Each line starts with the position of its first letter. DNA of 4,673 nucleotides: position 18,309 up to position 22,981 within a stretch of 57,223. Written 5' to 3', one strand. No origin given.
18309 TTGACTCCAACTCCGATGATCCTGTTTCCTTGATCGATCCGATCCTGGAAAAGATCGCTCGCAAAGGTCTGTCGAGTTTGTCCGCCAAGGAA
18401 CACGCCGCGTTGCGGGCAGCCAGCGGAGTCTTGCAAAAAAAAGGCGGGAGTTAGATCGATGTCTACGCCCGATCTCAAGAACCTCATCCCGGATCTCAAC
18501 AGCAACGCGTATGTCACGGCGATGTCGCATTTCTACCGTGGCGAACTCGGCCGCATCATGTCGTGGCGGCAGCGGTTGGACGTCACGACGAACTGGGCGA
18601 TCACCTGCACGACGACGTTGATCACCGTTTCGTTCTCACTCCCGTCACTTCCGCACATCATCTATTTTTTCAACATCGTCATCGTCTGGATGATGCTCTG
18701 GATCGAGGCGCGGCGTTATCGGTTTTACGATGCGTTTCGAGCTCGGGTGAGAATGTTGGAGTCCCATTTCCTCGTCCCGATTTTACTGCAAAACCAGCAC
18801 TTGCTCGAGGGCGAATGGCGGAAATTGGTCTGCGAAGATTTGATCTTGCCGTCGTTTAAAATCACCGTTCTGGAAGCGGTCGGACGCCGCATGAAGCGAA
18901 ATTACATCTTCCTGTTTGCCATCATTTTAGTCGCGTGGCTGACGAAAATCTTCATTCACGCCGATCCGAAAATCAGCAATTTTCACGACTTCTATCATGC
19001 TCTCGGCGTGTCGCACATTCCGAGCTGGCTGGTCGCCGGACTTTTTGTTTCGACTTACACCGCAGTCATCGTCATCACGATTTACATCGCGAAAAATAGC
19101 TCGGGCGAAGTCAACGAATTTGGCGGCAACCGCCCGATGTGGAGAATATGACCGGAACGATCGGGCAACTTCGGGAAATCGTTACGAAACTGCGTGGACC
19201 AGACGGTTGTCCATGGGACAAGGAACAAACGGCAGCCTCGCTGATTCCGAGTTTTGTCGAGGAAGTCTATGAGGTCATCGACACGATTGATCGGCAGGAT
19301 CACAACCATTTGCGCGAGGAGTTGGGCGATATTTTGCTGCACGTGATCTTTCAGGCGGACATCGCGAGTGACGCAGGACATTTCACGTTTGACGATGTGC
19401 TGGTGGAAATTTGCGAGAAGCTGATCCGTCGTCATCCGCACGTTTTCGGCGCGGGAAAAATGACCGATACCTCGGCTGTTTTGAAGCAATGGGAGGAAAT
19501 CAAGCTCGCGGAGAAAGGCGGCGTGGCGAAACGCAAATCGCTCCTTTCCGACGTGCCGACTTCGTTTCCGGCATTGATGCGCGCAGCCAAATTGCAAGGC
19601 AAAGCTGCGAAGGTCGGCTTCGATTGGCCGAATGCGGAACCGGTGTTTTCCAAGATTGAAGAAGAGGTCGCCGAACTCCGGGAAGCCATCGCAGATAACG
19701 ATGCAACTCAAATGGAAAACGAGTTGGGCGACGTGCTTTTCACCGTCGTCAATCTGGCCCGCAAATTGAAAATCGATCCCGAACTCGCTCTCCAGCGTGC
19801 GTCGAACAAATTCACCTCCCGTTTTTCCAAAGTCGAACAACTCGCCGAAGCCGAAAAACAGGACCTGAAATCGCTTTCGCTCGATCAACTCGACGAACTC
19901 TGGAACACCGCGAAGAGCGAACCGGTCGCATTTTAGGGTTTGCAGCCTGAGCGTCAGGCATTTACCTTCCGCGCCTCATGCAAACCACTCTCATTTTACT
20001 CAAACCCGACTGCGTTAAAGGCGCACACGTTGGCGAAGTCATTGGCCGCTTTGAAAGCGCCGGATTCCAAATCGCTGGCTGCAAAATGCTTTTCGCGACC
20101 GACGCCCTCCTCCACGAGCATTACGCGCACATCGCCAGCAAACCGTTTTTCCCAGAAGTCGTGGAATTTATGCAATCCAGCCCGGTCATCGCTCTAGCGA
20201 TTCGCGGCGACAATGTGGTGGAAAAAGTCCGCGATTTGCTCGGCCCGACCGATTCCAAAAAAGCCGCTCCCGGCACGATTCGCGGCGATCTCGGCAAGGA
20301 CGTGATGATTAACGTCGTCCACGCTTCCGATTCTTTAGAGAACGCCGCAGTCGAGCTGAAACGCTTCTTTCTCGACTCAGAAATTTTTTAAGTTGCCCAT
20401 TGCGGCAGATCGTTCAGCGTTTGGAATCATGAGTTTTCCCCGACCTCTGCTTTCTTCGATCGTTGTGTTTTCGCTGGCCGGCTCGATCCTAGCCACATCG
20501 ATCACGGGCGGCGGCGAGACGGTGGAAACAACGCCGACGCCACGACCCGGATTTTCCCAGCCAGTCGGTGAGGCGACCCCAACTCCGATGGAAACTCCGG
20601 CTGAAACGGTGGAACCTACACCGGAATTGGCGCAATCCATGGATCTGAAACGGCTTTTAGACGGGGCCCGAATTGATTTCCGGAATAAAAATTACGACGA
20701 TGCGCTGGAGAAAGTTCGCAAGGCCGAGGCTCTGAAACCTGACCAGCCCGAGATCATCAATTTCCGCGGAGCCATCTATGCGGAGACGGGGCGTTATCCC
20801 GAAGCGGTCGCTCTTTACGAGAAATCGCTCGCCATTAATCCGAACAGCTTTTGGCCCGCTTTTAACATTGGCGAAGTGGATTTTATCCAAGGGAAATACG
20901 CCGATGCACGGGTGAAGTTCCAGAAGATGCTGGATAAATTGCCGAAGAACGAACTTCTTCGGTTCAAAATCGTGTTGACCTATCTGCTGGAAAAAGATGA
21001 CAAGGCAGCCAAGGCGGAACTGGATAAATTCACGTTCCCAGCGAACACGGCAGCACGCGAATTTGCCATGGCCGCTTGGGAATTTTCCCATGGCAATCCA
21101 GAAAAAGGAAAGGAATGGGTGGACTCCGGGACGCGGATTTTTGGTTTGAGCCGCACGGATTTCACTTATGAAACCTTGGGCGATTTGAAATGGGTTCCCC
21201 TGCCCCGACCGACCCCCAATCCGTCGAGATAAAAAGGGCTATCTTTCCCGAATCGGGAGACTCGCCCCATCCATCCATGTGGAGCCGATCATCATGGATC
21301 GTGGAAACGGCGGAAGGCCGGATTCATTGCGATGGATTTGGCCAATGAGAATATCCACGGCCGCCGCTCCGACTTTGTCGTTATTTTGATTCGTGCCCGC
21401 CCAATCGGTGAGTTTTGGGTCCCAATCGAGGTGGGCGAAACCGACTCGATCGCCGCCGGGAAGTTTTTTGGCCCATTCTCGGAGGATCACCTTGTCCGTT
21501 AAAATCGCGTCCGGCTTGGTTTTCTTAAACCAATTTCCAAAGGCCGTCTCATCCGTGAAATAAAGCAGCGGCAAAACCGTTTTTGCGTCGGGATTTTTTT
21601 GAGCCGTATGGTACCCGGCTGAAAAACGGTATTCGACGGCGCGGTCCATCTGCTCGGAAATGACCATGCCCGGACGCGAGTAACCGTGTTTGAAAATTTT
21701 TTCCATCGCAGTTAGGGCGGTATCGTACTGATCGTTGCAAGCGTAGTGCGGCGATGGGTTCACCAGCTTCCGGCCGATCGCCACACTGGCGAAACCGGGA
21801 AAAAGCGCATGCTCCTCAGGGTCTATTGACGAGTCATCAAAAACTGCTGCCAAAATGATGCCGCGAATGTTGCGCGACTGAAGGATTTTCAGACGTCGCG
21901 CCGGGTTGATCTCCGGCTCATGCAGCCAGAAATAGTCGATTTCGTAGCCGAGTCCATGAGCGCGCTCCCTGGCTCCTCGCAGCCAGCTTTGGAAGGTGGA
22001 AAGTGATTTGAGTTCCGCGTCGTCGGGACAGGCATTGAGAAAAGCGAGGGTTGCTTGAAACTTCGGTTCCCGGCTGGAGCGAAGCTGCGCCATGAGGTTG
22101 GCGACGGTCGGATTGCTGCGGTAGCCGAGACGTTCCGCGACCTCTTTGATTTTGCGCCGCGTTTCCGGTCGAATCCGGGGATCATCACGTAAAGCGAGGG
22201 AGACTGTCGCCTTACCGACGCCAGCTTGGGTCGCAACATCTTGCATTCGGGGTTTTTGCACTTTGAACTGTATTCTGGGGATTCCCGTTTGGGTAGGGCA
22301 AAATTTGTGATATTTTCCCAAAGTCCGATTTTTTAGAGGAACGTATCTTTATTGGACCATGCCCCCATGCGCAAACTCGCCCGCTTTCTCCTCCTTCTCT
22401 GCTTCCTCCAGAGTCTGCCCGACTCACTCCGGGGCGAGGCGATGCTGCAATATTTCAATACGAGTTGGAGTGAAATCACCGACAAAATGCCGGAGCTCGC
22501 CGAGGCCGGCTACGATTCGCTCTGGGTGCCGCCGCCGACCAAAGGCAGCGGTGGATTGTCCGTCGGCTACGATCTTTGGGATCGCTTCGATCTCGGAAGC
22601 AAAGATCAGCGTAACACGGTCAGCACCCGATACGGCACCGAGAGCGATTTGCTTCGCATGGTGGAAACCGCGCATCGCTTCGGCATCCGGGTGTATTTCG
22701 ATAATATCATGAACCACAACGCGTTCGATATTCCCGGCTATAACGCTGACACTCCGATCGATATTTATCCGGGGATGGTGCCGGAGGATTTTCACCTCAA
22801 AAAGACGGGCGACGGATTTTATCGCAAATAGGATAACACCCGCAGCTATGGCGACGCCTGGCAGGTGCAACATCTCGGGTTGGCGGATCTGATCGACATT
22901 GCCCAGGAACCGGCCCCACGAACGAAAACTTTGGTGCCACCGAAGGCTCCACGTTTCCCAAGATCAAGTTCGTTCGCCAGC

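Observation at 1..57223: A motif of about 20 nt (T-run, YAK, YS-GAGTT, VCA) recurs about once per kb on both strands, inside and between genes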

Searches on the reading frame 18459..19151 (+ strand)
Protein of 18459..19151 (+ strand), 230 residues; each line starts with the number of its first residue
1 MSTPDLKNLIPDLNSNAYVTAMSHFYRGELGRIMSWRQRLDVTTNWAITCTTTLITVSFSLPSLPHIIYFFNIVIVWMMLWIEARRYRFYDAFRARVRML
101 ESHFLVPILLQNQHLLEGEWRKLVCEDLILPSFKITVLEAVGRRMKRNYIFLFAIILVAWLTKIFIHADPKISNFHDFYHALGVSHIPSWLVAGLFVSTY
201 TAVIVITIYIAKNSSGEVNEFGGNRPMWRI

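Call 9: search_protein_families(library=pfam, proteins=[window:18459-19151:+])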
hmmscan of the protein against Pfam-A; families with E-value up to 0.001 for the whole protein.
window:18459-19151:+ (230 aa): 1 family
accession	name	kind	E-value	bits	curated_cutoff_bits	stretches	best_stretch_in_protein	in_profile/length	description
PF10028.14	DUF2270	-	2.7e-55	187.3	25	1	24-206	2-183/184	Predicted integral membrane protein (DUF2270)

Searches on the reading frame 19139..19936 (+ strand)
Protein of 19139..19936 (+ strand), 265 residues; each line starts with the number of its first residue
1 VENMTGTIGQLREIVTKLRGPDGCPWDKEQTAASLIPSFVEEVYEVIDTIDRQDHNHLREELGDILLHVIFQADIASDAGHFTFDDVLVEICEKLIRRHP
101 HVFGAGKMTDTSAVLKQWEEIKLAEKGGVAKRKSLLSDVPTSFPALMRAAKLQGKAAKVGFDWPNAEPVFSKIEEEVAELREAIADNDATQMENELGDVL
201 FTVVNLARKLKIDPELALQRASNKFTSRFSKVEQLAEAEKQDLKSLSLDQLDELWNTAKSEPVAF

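Call 9: search_protein_families(library=pfam, proteins=[window:19139-19936:+])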
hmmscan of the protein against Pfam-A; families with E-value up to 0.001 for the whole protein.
window:19139-19936:+ (265 aa): 3 families
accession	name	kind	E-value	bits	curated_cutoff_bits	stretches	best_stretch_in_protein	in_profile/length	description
PF03819.22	MazG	-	1.5e-43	147.3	22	2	30-103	1-74/74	MazG nucleotide pyrophosphohydrolase domain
PF01503.22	PRA-PH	-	6e-10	39.8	21.3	1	169-216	30-77/86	Phosphoribosyl-ATP pyrophosphohydrolase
PF12643.12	MazG-like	-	3.3e-05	24.5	27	0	176-224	18-65/85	MazG-like family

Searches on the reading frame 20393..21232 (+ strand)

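Call 9: search_protein_families(library=pfam, proteins=[window:20393-21232:+])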
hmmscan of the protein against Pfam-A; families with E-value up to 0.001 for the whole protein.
window:20393-21232:+ (279 aa): 13 families
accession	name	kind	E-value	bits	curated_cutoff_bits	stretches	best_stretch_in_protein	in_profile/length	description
PF07719.23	TPR_2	-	6.6e-17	60.6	27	1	120-151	2-33/34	Tetratricopeptide repeat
PF13414.12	TPR_11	-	5e-13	48.9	26.8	2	126-162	1-37/42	TPR repeat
PF14559.12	TPR_19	-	9.7e-13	48.7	25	2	97-151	3-57/68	Tetratricopeptide repeat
PF13424.12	TPR_12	-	2.6e-11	44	30.1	2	123-180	7-72/77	Tetratricopeptide repeat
PF13428.12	TPR_14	-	4.5e-11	42.7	23.5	0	125-157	7-39/44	Tetratricopeptide repeat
PF00515.34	TPR_1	-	3.8e-10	39.6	27.8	1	123-151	5-33/34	Tetratricopeptide repeat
PF13432.12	TPR_16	-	1.1e-09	39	32.7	1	90-152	2-64/65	Tetratricopeptide repeat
PF13371.12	TPR_9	-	8.1e-08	32.6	35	1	96-151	6-61/73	Tetratricopeptide repeat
PF24575.1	TPR_Slam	-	6.6e-07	30.2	35.2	0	166-209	60-103/104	Surface lipoprotein assembly modifier, N-terminal TPR repeats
PF13431.12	TPR_17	-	2.9e-06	27.5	24.4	0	141-173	1-33/34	Tetratricopeptide repeat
PF13374.12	TPR_10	-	2e-05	24.9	27.5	0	126-148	9-31/42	Tetratricopeptide repeat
PF09976.15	TPR_21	-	3.1e-05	24.2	25.5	0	92-147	120-174/193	Tetratricopeptide repeat-like domain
PF13181.12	TPR_8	-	0.00021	21.6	25.7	0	121-151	3-33/34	Tetratricopeptide repeat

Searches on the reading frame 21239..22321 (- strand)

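Call 9: search_protein_families(library=pfam, proteins=[window:21239-22321:-])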
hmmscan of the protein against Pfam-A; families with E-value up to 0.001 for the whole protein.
window:21239-22321:- (360 aa): 1 family
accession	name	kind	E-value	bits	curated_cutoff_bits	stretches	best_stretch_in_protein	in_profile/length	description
PF00356.27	LacI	-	4e-14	52.6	27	1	26-70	2-46/46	Bacterial regulatory proteins, lacI family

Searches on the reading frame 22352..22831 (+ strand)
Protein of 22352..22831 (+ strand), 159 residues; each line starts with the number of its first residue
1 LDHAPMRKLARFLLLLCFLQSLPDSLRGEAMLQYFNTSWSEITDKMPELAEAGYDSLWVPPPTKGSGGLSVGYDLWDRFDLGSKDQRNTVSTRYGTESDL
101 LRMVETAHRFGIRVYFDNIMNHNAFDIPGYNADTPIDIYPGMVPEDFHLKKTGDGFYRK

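Call 9: search_protein_families(library=pfam, proteins=[window:22352-22831:+])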
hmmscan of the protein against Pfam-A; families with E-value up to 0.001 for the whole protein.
window:22352-22831:+ (159 aa): 1 family
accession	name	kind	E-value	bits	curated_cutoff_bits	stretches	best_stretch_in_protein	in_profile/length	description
PF00128.31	Alpha-amylase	-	2.7e-08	33.9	22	1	39-125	18-94/446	Alpha amylase, catalytic domain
